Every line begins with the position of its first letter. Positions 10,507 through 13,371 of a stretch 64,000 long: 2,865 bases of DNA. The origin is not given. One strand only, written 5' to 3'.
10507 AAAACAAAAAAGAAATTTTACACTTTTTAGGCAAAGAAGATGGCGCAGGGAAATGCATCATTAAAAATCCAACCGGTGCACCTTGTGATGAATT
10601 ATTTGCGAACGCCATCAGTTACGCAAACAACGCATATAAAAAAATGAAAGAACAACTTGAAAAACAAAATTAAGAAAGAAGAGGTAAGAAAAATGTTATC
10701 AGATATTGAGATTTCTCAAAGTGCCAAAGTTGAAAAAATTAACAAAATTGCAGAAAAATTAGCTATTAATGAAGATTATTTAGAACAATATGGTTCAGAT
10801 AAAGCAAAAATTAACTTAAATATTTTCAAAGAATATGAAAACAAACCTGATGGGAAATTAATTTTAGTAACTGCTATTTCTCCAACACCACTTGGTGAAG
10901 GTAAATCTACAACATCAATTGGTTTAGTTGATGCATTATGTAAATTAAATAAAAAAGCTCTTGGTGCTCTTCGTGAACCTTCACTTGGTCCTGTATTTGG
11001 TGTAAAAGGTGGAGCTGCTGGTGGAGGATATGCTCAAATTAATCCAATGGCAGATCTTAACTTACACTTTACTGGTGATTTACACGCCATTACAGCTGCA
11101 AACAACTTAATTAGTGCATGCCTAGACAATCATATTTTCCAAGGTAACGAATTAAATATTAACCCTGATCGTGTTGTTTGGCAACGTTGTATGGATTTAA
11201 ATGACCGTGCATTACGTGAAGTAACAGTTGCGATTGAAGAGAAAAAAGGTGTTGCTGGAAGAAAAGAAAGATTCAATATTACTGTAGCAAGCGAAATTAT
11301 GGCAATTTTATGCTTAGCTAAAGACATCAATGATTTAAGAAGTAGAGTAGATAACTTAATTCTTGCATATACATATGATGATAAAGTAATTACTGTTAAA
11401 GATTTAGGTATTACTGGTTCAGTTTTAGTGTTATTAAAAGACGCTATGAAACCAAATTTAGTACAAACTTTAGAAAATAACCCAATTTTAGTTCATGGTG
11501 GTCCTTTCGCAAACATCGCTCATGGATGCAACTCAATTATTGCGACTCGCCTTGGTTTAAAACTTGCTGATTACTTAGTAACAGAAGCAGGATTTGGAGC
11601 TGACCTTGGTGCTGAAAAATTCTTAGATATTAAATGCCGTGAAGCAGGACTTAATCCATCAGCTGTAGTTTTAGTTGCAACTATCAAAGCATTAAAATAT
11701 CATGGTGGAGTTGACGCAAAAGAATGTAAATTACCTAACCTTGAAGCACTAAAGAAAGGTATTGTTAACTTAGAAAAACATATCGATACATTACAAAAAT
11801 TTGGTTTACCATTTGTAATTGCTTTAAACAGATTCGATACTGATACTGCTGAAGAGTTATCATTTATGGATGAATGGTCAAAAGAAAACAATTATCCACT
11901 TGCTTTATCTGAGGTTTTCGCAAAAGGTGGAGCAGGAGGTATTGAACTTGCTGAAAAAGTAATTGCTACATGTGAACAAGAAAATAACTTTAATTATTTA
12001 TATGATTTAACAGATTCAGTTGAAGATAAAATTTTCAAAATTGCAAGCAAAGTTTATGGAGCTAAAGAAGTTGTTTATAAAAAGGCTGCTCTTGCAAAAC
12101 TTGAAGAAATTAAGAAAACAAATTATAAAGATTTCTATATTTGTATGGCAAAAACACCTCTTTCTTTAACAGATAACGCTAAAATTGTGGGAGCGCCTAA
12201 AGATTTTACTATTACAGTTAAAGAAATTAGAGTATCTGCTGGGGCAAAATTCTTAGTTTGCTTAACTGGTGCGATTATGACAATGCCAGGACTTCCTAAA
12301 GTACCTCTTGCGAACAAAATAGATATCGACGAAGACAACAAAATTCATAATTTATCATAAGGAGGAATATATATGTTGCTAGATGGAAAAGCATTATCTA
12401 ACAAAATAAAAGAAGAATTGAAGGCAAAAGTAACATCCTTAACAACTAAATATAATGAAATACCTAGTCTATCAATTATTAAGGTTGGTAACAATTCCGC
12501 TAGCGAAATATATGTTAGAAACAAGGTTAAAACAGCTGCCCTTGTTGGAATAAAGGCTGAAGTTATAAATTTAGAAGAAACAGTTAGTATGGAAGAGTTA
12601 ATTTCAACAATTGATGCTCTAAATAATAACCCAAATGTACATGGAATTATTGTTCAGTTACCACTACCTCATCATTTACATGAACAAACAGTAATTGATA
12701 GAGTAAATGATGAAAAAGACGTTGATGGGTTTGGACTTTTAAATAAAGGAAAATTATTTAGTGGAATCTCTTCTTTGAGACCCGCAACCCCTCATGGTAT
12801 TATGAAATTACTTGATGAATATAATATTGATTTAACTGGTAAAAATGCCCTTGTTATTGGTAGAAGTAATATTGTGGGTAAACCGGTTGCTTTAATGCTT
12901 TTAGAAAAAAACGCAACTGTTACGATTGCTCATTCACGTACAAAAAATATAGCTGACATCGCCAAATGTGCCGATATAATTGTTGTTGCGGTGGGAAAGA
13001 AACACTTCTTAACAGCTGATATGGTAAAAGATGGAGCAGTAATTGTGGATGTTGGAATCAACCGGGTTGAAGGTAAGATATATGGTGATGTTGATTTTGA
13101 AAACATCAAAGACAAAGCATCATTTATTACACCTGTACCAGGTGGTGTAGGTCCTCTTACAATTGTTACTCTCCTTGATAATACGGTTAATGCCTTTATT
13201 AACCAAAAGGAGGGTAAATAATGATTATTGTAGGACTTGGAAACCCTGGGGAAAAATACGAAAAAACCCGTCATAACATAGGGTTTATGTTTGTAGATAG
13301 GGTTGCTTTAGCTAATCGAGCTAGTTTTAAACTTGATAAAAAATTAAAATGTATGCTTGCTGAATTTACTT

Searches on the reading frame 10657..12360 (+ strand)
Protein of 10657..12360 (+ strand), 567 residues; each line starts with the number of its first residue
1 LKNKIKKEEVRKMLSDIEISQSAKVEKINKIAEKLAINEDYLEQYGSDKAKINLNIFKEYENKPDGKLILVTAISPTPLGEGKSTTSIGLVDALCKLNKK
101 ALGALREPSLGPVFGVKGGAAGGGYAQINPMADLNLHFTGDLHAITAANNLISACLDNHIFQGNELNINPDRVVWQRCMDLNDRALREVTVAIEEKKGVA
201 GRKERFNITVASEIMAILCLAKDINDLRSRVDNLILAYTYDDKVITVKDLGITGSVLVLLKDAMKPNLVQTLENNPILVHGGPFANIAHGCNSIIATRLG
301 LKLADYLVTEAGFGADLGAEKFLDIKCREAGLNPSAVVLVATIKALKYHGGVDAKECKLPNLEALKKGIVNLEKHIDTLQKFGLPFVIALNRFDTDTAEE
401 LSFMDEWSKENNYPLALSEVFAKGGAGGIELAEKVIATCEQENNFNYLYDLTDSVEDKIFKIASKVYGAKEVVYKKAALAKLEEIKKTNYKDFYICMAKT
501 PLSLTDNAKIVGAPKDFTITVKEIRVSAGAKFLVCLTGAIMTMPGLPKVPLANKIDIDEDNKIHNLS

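Call 37: search_protein_families(library=ncbifam, proteins=[window:10657-12360:+], max_evalue=0.00001)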
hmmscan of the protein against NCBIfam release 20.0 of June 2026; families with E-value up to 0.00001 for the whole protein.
window:10657-12360:+ (567 aa): 3 families
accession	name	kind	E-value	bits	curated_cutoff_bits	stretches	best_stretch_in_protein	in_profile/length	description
NF010030.0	PRK13505.1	equivalog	1.1e-253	842.8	652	1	13-566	2-556/557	formate--tetrahydrofolate ligase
NF010031.0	PRK13506.1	equivalog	1.3e-203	677.5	800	1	13-567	1-578/578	formate--tetrahydrofolate ligase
NF010032.0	PRK13507.1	equivalog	1.4e-162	541.8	938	1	14-560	8-579/587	formate--tetrahydrofolate ligase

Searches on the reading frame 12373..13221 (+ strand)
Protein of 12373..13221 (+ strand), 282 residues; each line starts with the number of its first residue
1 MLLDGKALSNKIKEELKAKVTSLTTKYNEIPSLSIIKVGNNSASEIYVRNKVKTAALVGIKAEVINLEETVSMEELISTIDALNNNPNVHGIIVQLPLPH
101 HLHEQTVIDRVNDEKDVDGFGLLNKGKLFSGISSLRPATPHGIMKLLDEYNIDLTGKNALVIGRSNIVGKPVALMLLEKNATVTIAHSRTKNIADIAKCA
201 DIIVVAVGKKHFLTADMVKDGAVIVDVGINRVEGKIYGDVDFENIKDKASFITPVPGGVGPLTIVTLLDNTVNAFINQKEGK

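Call 37: search_protein_families(library=ncbifam, proteins=[window:12373-13221:+], max_evalue=0.00001)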
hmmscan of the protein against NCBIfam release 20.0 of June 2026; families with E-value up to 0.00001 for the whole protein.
window:12373-13221:+ (282 aa): 31 families (the best 25 are shown)
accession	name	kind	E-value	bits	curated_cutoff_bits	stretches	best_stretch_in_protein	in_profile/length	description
NF010776.0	PRK14179.1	equivalog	2.4e-112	374.7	445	1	2-278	4-281/284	bifunctional methylenetetrahydrofolate dehydrogenase/methenyltetrahydrofolate cyclohydrolase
NF010786.0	PRK14189.1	subfamily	2.7e-108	361.4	421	1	2-275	5-278/285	bifunctional methylenetetrahydrofolate dehydrogenase/methenyltetrahydrofolate cyclohydrolase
NF010787.0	PRK14191.1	equivalog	5.6e-108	360.4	423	1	2-280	3-282/285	bifunctional methylenetetrahydrofolate dehydrogenase/methenyltetrahydrofolate cyclohydrolase FolD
NF008058.0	PRK10792.1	equivalog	6.2e-101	337.1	355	1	2-278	5-282/285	bifunctional methylenetetrahydrofolate dehydrogenase/methenyltetrahydrofolate cyclohydrolase FolD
NF010781.0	PRK14184.1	equivalog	9.4e-101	336.7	438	1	2-278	3-283/286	bifunctional 5,10-methylene-tetrahydrofolate dehydrogenase/ 5,10-methylene-tetrahydrofolate cyclohydrolase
NF010773.0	PRK14176.1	equivalog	7.1e-100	334.1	437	1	2-274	10-282/287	bifunctional 5,10-methylene-tetrahydrofolate dehydrogenase/ 5,10-methylene-tetrahydrofolate cyclohydrolase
NF010783.0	PRK14186.1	equivalog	1e-99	333.4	333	1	2-279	4-286/297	bifunctional methylenetetrahydrofolate dehydrogenase/methenyltetrahydrofolate cyclohydrolase FolD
NF010785.0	PRK14188.1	subfamily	2e-98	329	396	1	2-278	5-289/297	bifunctional methylenetetrahydrofolate dehydrogenase/methenyltetrahydrofolate cyclohydrolase FolD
NF010780.0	PRK14183.1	equivalog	2.8e-98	328.6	480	1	2-278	3-280/283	bifunctional 5,10-methylene-tetrahydrofolate dehydrogenase/ 5,10-methylene-tetrahydrofolate cyclohydrolase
NF010770.0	PRK14173.1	equivalog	1.4e-94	316.5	411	1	2-280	5-283/287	bifunctional 5,10-methylene-tetrahydrofolate dehydrogenase/ 5,10-methylene-tetrahydrofolate cyclohydrolase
NF010766.0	PRK14169.1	equivalog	3.8e-94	315.3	450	1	2-273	4-275/283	bifunctional methylenetetrahydrofolate dehydrogenase/methenyltetrahydrofolate cyclohydrolase FolD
NF010775.0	PRK14178.1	equivalog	1.4e-93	313.2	465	1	1-276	1-272/279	bifunctional methylenetetrahydrofolate dehydrogenase/methenyltetrahydrofolate cyclohydrolase FolD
NF010769.0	PRK14172.1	equivalog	6.4e-93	311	392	1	2-274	4-276/278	bifunctional 5,10-methylene-tetrahydrofolate dehydrogenase/ 5,10-methylene-tetrahydrofolate cyclohydrolase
NF010763.0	PRK14166.1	equivalog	4.3e-92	308.1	501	1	2-277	3-279/282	bifunctional 5,10-methylene-tetrahydrofolate dehydrogenase/ 5,10-methylene-tetrahydrofolate cyclohydrolase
NF010784.0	PRK14187.1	equivalog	1.3e-91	306.9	486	1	2-279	5-288/300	bifunctional methylenetetrahydrofolate dehydrogenase/methenyltetrahydrofolate cyclohydrolase FolD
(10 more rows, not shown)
